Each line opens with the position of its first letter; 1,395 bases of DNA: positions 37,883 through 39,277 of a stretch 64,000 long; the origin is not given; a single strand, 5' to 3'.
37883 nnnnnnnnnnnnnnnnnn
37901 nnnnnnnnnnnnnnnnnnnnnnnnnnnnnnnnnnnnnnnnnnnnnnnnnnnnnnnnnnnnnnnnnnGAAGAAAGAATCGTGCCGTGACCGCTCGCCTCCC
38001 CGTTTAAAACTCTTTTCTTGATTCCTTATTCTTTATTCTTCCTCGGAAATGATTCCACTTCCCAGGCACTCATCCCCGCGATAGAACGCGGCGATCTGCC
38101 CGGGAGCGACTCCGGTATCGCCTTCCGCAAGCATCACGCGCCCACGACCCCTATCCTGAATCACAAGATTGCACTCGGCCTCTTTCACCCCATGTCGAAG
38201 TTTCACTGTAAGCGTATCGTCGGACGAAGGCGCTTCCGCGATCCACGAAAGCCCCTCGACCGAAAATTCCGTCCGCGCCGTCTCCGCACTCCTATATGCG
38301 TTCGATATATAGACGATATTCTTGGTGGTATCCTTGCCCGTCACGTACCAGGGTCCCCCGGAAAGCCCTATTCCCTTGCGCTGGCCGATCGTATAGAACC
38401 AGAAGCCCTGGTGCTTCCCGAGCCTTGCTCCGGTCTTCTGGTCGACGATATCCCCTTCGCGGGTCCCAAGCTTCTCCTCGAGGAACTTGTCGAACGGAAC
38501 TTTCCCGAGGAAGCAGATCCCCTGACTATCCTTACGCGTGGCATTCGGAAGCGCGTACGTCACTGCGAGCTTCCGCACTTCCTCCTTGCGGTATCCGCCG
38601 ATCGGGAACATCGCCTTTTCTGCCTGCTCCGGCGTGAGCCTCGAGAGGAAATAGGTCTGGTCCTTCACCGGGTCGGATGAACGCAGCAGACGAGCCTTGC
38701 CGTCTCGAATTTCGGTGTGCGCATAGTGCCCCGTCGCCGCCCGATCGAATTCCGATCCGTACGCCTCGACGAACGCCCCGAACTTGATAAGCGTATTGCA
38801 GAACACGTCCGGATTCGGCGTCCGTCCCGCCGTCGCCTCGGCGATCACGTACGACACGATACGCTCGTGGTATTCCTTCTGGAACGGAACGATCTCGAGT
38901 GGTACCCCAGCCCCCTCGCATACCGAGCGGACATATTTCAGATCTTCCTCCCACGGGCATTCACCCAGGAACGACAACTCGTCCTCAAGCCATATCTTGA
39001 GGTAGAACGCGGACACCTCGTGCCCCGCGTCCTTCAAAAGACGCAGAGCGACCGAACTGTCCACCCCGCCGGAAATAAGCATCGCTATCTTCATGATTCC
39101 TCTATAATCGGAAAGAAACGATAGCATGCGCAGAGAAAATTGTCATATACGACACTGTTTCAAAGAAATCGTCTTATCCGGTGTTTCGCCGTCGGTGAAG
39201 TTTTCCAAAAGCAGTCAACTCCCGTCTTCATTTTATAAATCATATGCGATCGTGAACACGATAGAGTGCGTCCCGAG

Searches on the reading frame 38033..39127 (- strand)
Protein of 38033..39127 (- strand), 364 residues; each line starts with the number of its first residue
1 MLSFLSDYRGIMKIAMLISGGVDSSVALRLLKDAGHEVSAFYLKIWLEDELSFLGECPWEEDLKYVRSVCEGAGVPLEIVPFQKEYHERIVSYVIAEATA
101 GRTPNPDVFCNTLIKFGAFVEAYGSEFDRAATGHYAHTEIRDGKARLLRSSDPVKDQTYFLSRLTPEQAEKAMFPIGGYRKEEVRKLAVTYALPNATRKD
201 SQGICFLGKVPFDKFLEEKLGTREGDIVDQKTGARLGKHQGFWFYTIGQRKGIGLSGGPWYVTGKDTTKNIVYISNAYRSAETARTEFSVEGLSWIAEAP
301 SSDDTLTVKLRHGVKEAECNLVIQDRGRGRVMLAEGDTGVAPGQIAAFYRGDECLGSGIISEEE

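Call 4: search_protein_families(library=pfam, proteins=[window:38033-39127:-], max_evalue=0.01)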
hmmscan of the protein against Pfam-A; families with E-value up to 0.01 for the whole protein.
window:38033-39127:- (364 aa): 3 families
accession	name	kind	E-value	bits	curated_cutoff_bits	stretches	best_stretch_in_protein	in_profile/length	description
PF03054.22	tRNA_Me_trans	-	2.4e-68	230.2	20.6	1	12-209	1-202/202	tRNA methyl transferase HUP domain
PF20259.3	tRNA_Me_trans_M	-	3e-24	84.8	27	1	214-275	2-65/66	tRNA methyl transferase PRC-barrel domain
PF20258.4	tRNA_Me_trans_C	-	1.5e-18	67.4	20.6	1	286-360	2-77/77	Aminomethyltransferase beta-barrel domain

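Call 89: find_homologous_proteins(query=window:38033-39127:-, max_evalue=1e-50)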
Query window:38033-39127:- (364 aa): 7915 proteins with E <= 1e-50 among 8000 candidates; the best 120 are listed.
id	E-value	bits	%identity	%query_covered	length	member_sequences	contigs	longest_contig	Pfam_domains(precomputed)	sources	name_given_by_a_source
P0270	1.4e-237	806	100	97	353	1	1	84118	PF20259.4,PF03054.23,PF20258.5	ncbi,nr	ncbi:MAG: tRNA 2-thiouridine(34) synthase MnmA [Candidatus Moranbacteria bacterium]|nr:tRNA 2-thiour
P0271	4.3e-216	735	91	97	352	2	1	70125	PF20259.4,PF03054.23,PF20258.5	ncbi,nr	ncbi:MAG: tRNA 2-thiouridine(34) synthase MnmA [Candidatus Moranbacteria bacterium]|nr:tRNA 2-thiour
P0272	8.4e-202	688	85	97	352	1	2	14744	PF20259.4,PF03054.23,PF20258.5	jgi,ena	jgi:tRNA-specific 2-thiouridylase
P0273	4.5e-200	682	84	96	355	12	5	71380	PF20259.4,PF03054.23,PF20258.5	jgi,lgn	-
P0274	8.2e-200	681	84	96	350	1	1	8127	PF20259.4,PF03054.23,PF20258.5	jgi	-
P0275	1.1e-197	674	83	96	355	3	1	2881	PF20259.4,PF03054.23,PF20258.5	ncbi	-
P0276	1.1e-196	671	83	96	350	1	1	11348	PF20259.4,PF03054.23,PF20258.5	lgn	-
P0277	6.5e-196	669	82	96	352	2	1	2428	PF20259.4,PF03054.23,PF20258.5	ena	-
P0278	1.2e-194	664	82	96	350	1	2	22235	PF20259.4,PF03054.23,PF20258.5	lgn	-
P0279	2.2e-192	657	81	96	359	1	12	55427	PF20259.4,PF03054.23,PF20258.5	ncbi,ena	-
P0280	6.4e-192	655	80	97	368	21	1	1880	PF20259.4,PF03054.23,PF20258.5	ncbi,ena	-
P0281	2.2e-191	654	79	96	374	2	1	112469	PF20259.4,PF03054.23,PF20258.5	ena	-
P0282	1.9e-190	651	80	96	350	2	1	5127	PF20259.4,PF03054.23,PF20258.5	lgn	-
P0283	8.8e-189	645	80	97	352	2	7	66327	PF20259.4,PF03054.23,PF20258.5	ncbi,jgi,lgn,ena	ncbi:MAG: tRNA 2-thiouridine(34) synthase MnmA [Verrucomicrobiae bacterium]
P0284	1.2e-188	645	80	96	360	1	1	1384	PF20259.4,PF03054.23,PF20258.5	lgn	-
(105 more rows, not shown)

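Call 90: find_encoding_contigs(protein=P0271, flank=9000, max_places=1)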
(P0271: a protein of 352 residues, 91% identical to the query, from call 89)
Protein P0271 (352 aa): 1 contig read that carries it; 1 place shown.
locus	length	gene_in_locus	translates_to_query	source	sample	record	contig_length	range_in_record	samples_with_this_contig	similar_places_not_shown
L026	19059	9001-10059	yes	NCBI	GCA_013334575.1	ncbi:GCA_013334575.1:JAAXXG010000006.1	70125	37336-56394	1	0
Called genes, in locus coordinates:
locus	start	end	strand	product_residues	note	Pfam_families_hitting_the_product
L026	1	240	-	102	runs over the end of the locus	PF01883:FeS_assembly_P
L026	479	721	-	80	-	PF00037:Fer4 (faint), PF13370:Fer4_13, PF13459:Fer4_15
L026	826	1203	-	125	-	PF01592:NifU_N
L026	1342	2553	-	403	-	PF00266:Aminotran_5, PF01053:Cys_Met_Meta_PP (weak)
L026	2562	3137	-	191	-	PF07931:CPT, PF13671:AAA_33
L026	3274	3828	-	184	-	PF01458:SUFBD_core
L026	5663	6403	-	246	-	PF02463:SMC_N (weak), PF00005:ABC_tran, PF13304:AAA_21 (faint)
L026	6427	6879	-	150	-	PF02082:Rrf2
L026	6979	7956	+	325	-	PF01207:Dus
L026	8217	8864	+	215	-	-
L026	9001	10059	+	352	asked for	PF03054:tRNA_Me_trans, PF20259:tRNA_Me_trans_M, PF20258:tRNA_Me_trans_C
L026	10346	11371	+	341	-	PF00730:HhH-GPD, PF00633:HHH (faint)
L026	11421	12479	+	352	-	PF01594:AI-2E_transport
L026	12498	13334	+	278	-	PF01790:LGT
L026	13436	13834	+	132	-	-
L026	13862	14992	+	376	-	-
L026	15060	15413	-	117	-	-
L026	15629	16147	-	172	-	-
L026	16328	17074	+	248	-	PF01978:TrmB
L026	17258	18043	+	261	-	-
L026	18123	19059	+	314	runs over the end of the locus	-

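Call 91: find_encoding_contigs(protein=P0273, flank=9000, max_places=1)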
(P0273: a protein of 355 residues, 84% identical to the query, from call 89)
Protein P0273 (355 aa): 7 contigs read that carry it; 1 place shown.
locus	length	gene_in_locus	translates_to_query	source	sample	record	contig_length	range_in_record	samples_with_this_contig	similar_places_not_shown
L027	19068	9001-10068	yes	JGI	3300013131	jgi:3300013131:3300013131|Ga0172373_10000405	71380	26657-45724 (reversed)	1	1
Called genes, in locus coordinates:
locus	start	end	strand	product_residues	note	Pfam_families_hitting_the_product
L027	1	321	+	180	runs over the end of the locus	-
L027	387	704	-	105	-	PF01883:FeS_assembly_P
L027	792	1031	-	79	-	PF06902:Fer4_19 (weak), PF13370:Fer4_13, PF13459:Fer4_15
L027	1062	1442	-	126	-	PF01592:NifU_N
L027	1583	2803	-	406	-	PF00266:Aminotran_5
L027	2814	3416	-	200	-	PF01458:SUFBD_core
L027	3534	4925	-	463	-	PF19295:SufBD_N, PF01458:SUFBD_core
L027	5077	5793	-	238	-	PF02463:SMC_N, PF00005:ABC_tran, PF13304:AAA_21 (faint)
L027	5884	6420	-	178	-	PF02082:Rrf2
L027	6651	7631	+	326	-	PF01207:Dus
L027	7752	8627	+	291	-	PF02661:Fic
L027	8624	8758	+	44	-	-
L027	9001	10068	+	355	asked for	PF03054:tRNA_Me_trans, PF20259:tRNA_Me_trans_M, PF20258:tRNA_Me_trans_C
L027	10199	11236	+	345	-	PF00730:HhH-GPD, PF00633:HHH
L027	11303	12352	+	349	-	PF01594:AI-2E_transport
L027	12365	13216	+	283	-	PF01790:LGT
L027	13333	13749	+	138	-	-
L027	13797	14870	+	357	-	-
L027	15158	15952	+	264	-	-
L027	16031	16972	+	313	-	-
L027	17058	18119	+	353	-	PF02449:Glyco_hydro_42 (faint), PF00331:Glyco_hydro_10 (weak)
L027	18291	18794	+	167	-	PF00588:SpoU_methylase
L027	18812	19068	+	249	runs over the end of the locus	PF00702:Hydrolase, PF12710:HAD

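Call 92: find_encoding_contigs(protein=P0281, flank=9000, max_places=1)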
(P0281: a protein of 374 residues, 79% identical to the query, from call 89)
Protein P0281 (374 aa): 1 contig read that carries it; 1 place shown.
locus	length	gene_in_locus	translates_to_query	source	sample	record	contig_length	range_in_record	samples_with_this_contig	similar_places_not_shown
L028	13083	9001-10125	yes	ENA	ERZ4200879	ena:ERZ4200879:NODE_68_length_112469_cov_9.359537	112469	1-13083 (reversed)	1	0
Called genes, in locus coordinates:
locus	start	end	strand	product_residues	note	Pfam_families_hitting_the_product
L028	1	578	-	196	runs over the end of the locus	PF02082:Rrf2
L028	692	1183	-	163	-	-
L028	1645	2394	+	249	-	PF01978:TrmB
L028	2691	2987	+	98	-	PF21956:DUF6922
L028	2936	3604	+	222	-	PF08843:AbiEii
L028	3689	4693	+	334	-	-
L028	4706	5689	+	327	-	PF01207:Dus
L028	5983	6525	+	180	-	PF00293:NUDIX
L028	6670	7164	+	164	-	-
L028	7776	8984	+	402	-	PF01637:ATPase_2 (faint), PF13173:AAA_14, PF13401:AAA_22 (faint), PF13635:DUF4143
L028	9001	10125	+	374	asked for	PF03054:tRNA_Me_trans, PF20259:tRNA_Me_trans_M, PF20258:tRNA_Me_trans_C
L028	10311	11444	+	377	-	PF00730:HhH-GPD, PF00633:HHH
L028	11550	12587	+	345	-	PF01594:AI-2E_transport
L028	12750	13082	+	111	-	PF01790:LGT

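Call 106: search_protein_families(library=padloc, proteins=[L026:8217-8861:+], max_evalue=0.1)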
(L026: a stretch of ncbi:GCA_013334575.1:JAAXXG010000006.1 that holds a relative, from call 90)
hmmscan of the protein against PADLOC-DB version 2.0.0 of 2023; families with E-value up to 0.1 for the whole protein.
L026:8217-8861:+ (215 aa): 0 families

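Call 119: search_protein_families(library=pfam, proteins=[L026:8217-8861:+], max_evalue=1)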
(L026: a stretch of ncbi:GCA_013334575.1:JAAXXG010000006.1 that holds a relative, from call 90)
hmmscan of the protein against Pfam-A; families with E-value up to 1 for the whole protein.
L026:8217-8861:+ (215 aa): 0 families

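Call 120: search_protein_families(library=padloc, proteins=[L027:7752-8624:+], max_evalue=1)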
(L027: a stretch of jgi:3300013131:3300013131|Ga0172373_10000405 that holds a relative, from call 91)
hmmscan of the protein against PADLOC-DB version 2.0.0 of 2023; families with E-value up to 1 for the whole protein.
L027:7752-8624:+ (291 aa): 9 families
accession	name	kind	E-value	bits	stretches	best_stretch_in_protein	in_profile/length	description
PDLC04837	PDC-S04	-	2.4e-38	129.7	1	38-232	27-221/234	-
PDLC04836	PDC-S04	-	2.9e-37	126.1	1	39-222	28-216/244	-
PDLC04840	PDC-S04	-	8.6e-32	108.7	1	41-214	16-195/227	-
PDLC03963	SoFic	-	4e-28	96.8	1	40-241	60-266/361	-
PDLC04839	PDC-S04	-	2.3e-17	61.3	1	74-235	35-202/205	-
PDLC04966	PDC-S24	-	1.9e-12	44.8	1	77-198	212-341/497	-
PDLC04838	PDC-S04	-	3.3e-12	44.6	1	75-238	41-205/209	-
PDLC04842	PDC-S04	-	1.3e-08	32.8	1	160-249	97-184/202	-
PDLC04841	PDC-S04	-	1.7e-08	32.5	1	104-257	147-287/292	-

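Call 121: search_protein_families(library=padloc, proteins=[L028:7776-8981:+, L028:6670-7161:+, L028:5983-6522:+, L028:2936-3601:+, L028:2691-2984:+, L028:3689-4690:+], max_evalue=0.01)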
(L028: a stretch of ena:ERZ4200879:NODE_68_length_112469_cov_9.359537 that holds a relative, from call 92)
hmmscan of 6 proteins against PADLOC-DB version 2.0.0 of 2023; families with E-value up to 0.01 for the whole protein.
L028:7776-8981:+ (402 aa): 8 families
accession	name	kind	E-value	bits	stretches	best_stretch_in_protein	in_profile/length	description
PDLC04789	PDC-S01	-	6.5e-92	306.4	1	1-386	1-368/375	-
PDLC04787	PDC-S01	-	5.3e-58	194.8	1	3-401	11-404/412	-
PDLC04790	PDC-S01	-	5.3e-50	168.4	1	3-358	12-368/422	-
PDLC04791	PDC-S01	-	9e-31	104.9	2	20-146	21-149/395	-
PDLC04788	PDC-S01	-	3.8e-29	99.9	1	21-357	22-382/448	-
PDLC04786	PDC-S01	-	1.6e-25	87.8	2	21-196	23-207/439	-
PDLC04792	PDC-S01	-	4.7e-19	66.3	2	5-195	4-206/452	-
PDLC04140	mad8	-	0.0001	20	1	11-134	20-115/314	mads_8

L028:6670-7161:+ (164 aa): 0 families

L028:5983-6522:+ (180 aa): 1 family
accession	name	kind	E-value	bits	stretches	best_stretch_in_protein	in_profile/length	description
PDLC04899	PDC-S07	-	1.3e-05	22.8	1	36-95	11-66/135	-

L028:2936-3601:+ (222 aa): 8 families
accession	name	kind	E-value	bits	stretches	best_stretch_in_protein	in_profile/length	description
PDLC02298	AbiEii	-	4.6e-05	20.9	1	37-76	28-68/220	AbiEii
PDLC02328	AbiEii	-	7.7e-05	20.7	0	116-154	108-146/203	AbiEii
PDLC02307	AbiEii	-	0.0001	20.2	0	114-154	109-149/219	AbiEii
PDLC02304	AbiEii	-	0.00059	17.9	0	124-168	162-208/260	AbiEii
PDLC02323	AbiEii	-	0.00076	17.1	0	122-195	156-230/248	AbiEii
PDLC02313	AbiEii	-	0.0038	14.8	0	120-207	159-240/254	AbiEii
PDLC02305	AbiEii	-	0.007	13.6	0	117-156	158-197/306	AbiEii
PDLC02288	AbiEii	-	0.0086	13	0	126-156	176-210/294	AbiEii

L028:2691-2984:+ (98 aa): 0 families

L028:3689-4690:+ (334 aa): 0 families
